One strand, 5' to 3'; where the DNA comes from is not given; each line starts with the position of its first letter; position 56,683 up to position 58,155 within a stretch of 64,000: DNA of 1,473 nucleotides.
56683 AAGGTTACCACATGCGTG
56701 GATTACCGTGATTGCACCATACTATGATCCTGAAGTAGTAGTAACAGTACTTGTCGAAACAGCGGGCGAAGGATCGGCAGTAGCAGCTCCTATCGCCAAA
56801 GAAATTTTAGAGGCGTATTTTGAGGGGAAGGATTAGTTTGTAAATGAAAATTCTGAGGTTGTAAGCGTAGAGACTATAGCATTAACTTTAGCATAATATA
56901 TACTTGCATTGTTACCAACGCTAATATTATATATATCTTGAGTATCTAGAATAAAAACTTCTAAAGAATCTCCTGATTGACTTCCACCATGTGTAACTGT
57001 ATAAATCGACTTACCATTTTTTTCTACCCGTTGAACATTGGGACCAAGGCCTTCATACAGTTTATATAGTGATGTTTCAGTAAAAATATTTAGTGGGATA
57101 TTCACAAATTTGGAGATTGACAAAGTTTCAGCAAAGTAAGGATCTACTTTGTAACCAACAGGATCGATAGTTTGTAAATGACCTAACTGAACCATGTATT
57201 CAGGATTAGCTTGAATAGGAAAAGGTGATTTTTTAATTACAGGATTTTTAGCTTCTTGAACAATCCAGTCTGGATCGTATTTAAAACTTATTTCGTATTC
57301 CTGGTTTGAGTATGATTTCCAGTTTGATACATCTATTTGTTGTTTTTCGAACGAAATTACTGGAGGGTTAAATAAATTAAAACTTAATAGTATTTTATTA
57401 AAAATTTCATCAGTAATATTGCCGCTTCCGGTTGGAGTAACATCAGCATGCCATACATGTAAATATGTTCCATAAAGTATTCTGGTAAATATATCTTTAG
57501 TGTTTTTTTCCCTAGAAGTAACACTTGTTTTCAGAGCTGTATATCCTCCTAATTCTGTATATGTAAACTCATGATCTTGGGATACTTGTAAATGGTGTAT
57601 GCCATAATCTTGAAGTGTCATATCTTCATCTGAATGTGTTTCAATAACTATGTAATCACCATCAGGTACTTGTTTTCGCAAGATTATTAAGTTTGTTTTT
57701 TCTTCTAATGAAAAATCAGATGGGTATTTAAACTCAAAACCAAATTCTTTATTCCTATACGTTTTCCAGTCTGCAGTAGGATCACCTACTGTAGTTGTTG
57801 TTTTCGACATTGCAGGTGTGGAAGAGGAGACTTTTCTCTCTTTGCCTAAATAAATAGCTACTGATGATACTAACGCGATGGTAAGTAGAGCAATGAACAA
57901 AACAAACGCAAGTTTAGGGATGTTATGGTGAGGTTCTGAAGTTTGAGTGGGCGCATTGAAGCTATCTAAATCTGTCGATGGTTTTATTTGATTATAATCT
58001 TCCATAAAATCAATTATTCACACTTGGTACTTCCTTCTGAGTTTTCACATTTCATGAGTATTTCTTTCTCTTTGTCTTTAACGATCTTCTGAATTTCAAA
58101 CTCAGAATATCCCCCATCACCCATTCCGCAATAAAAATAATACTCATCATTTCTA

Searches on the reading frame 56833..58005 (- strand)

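Call 7: search_protein_families(library=pfam, proteins=[window:56833-58005:-], max_evalue=0.1)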
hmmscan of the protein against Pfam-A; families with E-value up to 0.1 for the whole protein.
window:56833-58005:- (390 aa): 1 family
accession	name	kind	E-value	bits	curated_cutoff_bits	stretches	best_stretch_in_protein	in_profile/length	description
PF18933.6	PsbP_2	-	4.1e-08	33.9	27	1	39-150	2-113/184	PsbP-like protein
